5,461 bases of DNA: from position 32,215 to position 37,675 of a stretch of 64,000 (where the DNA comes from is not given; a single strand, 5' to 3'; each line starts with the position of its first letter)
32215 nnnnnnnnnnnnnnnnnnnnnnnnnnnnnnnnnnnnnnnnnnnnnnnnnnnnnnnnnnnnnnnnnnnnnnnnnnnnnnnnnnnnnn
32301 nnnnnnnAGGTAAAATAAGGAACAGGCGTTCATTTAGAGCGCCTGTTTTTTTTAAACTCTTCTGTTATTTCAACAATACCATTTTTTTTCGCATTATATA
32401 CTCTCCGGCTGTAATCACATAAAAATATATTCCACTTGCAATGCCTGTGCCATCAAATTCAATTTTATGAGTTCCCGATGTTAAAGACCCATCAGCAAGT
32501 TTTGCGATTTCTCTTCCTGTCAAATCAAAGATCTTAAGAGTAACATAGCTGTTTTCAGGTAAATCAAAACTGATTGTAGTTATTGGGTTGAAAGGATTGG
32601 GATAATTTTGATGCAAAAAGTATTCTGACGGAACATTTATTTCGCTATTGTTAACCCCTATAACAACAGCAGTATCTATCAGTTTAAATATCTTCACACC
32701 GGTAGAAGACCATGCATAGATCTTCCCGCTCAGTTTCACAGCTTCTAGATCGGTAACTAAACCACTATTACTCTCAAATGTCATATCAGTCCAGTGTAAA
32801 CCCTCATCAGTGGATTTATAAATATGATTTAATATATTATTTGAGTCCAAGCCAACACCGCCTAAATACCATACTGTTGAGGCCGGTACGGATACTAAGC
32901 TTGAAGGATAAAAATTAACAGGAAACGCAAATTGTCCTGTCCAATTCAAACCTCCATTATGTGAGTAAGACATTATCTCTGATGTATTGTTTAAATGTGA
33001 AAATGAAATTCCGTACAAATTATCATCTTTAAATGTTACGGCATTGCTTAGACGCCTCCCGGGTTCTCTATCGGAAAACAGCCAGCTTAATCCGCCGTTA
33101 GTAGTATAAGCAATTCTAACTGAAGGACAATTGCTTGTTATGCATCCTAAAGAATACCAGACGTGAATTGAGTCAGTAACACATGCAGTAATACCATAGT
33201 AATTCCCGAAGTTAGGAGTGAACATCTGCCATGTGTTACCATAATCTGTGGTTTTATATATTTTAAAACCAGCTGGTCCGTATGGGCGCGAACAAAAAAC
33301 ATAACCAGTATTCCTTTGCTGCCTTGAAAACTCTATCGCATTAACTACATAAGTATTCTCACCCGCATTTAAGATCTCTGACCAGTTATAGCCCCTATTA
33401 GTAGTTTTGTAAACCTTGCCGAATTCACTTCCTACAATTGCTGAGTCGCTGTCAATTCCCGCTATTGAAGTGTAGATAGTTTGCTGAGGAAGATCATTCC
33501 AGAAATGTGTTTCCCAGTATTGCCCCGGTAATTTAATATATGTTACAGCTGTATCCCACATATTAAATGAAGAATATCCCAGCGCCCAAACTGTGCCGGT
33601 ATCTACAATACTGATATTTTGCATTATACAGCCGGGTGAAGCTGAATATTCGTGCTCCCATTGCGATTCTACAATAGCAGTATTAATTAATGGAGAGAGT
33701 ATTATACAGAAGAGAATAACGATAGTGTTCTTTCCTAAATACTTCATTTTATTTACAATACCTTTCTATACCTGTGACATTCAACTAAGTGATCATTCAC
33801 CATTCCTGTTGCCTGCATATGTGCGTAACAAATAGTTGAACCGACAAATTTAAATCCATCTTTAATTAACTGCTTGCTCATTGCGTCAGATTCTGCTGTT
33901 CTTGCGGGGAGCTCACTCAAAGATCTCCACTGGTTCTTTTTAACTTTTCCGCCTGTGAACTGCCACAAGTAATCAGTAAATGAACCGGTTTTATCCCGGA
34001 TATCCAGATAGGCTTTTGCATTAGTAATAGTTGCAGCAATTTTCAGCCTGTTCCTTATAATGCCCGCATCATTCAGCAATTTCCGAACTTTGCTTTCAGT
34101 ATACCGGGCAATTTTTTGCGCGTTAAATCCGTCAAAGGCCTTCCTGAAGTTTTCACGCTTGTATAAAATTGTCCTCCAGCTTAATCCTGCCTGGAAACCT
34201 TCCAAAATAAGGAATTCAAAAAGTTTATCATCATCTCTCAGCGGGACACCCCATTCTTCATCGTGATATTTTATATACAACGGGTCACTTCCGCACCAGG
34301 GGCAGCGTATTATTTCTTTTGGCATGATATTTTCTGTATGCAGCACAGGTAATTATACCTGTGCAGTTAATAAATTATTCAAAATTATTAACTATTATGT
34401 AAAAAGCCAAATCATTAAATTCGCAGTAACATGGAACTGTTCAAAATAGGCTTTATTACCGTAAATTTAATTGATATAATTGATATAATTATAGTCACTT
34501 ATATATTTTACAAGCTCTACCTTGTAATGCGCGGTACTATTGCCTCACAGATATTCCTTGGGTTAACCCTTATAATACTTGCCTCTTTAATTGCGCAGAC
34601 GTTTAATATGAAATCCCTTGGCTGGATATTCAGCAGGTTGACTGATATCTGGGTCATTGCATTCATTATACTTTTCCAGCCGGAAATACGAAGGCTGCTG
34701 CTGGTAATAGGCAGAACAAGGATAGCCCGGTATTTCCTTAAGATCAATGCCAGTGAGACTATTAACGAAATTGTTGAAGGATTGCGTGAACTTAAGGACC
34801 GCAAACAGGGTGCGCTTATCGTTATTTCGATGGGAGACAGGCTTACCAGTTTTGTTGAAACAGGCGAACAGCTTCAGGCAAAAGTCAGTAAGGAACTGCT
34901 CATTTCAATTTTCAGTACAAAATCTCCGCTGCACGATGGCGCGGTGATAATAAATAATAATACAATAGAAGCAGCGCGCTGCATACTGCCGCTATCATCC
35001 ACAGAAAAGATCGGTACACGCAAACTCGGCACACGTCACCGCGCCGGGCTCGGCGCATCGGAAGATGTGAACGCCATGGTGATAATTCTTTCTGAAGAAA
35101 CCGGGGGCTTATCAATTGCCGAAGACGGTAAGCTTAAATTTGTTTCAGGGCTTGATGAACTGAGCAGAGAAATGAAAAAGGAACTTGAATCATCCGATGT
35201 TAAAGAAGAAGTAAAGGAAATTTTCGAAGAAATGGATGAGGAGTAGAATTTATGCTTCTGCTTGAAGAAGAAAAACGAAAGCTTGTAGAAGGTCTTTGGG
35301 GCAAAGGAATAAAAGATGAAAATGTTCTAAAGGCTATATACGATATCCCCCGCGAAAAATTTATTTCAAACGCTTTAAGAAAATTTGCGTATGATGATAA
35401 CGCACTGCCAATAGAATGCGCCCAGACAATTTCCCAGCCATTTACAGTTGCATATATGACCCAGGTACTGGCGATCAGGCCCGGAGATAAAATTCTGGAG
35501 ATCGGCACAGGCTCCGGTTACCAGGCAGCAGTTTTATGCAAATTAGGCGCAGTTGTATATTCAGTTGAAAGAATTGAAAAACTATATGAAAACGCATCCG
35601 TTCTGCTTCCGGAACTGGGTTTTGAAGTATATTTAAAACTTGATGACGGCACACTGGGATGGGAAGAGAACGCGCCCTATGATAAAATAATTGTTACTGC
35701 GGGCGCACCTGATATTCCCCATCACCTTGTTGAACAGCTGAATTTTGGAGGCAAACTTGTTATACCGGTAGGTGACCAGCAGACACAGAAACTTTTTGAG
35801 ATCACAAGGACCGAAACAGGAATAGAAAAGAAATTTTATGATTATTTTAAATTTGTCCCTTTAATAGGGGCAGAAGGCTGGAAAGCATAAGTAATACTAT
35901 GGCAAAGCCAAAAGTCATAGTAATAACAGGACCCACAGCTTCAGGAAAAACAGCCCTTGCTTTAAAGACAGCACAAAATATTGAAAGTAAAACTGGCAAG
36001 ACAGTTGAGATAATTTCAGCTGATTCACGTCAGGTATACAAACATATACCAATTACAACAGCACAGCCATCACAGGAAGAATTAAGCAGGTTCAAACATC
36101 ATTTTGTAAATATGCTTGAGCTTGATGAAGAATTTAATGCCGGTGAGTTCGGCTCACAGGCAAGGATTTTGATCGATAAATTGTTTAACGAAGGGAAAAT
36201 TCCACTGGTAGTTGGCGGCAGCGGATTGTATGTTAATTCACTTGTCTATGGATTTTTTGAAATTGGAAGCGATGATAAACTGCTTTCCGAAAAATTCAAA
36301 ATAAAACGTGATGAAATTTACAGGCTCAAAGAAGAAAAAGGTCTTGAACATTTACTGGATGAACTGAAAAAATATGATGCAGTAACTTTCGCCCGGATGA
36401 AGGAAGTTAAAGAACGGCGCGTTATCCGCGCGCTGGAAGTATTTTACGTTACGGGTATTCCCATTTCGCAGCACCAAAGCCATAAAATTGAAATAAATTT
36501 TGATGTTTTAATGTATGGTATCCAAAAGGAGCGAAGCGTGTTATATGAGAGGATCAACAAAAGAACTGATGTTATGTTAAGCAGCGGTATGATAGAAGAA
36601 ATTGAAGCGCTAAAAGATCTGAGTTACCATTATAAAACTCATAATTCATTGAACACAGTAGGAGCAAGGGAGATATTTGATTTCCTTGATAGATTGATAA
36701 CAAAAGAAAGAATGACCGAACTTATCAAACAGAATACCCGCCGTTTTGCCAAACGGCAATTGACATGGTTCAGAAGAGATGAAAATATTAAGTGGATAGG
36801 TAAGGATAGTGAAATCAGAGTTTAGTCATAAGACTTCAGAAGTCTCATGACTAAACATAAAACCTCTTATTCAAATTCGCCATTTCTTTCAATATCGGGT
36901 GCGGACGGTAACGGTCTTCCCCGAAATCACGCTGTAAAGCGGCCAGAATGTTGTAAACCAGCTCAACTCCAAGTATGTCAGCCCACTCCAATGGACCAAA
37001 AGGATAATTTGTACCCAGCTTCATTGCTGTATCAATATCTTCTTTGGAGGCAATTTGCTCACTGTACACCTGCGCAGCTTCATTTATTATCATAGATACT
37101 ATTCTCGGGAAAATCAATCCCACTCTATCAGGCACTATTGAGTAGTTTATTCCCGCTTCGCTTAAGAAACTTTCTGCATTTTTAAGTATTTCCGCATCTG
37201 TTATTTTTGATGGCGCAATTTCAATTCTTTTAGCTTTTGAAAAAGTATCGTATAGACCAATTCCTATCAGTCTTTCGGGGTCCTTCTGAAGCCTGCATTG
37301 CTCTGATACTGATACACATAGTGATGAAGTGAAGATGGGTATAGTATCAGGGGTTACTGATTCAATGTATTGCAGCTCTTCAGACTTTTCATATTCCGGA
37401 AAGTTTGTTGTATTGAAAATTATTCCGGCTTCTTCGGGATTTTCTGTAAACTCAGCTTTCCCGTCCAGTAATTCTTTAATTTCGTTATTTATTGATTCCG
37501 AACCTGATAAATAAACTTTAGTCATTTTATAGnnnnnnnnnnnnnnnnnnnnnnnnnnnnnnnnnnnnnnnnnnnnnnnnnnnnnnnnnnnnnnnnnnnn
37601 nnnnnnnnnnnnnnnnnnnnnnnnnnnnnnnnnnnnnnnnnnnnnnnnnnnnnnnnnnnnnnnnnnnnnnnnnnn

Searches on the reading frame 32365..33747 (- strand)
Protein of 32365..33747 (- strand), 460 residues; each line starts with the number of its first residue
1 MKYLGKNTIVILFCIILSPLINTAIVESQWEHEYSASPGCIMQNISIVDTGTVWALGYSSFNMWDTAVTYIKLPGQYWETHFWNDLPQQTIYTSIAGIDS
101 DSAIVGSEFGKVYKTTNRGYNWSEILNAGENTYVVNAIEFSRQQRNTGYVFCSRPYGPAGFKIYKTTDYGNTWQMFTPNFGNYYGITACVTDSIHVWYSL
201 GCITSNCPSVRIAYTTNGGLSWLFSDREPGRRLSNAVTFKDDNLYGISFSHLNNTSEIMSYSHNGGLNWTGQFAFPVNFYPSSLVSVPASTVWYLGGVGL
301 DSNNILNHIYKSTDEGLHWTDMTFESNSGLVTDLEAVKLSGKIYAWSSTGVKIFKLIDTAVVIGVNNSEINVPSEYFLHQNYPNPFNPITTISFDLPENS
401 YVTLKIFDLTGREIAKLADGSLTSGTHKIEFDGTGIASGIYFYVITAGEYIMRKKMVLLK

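Call 68: search_protein_families(library=pfam, proteins=[window:32365-33747:-], max_evalue=0.00001)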
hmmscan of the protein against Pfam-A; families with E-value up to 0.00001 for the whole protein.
window:32365-33747:- (460 aa): 2 families
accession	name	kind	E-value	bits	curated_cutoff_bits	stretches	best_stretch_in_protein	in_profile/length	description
PF18962.6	Por_Secre_tail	-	3.2e-10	40.6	27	1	382-457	2-74/75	Secretion system C-terminal sorting domain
PF15902.12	Sortilin-Vps10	-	1.5e-08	34.4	33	0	111-222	2-109/446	Sortilin, neurotensin receptor 3,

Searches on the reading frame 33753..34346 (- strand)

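Call 68: search_protein_families(library=pfam, proteins=[window:33753-34346:-], max_evalue=0.00001)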
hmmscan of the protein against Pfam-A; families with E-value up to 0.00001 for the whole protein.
window:33753-34346:- (197 aa): 1 family
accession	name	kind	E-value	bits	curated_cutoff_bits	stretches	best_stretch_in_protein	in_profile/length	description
PF03352.18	Adenine_glyco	-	5.4e-83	277.6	25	1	17-192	1-176/177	Methyladenine glycosylase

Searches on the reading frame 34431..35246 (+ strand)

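Call 68: search_protein_families(library=pfam, proteins=[window:34431-35246:+], max_evalue=0.00001)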
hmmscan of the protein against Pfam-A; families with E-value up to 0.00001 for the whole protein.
window:34431-35246:+ (271 aa): 2 families
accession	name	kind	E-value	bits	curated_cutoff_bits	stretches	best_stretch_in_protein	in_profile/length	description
PF02457.21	DAC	-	5.5e-39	132.9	27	1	116-235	2-119/119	DisA bacterial checkpoint controller nucleotide-binding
PF19293.4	CdaA_N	-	1.5e-13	51.1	23.8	1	9-86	3-81/81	CdaA N-terminal transmembrane domain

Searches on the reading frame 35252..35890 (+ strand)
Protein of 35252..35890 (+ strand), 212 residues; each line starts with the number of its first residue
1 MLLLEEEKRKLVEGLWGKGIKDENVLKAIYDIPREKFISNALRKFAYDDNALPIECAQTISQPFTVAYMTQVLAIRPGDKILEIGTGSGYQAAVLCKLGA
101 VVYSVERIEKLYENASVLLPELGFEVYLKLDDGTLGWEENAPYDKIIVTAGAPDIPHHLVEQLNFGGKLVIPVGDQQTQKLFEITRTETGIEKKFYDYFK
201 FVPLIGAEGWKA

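Call 68: search_protein_families(library=pfam, proteins=[window:35252-35890:+], max_evalue=0.00001)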
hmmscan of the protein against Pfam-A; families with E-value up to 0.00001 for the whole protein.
window:35252-35890:+ (212 aa): 1 family
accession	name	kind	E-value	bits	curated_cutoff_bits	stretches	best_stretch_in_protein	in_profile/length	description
PF01135.25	PCMT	-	6.8e-58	196.3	20.3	1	7-208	2-209/210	Protein-L-isoaspartate(D-aspartate) O-methyltransferase (PCMT)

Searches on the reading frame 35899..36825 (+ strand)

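Call 69: search_protein_families(library=pfam, proteins=[window:35899-36825:+], max_evalue=0.00001)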
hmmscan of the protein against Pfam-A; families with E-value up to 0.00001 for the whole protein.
window:35899-36825:+ (308 aa): 2 families
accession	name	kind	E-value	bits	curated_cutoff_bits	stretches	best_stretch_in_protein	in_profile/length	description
PF01715.23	IPPT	-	1.3e-74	251.4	23.6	1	45-294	1-243/243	IPP transferase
PF01745.22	IPT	-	1.5e-06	28.2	20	0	5-73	2-64/233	Isopentenyl transferase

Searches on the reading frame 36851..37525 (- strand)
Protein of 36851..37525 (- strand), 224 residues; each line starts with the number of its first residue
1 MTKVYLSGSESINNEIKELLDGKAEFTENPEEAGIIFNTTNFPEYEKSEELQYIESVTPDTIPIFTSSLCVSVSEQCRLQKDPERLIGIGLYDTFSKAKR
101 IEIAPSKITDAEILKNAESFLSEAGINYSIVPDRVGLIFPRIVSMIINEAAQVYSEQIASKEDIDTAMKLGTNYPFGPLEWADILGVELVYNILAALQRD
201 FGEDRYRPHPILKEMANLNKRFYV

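Call 69: search_protein_families(library=pfam, proteins=[window:36851-37525:-], max_evalue=0.00001)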
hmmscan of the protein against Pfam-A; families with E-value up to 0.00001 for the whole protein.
window:36851-37525:- (224 aa): 1 family
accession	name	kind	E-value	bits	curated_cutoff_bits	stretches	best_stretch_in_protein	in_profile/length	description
PF00725.27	3HCDH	-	1.8e-21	76.9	22.1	1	136-219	1-84/97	3-hydroxyacyl-CoA dehydrogenase, C-terminal domain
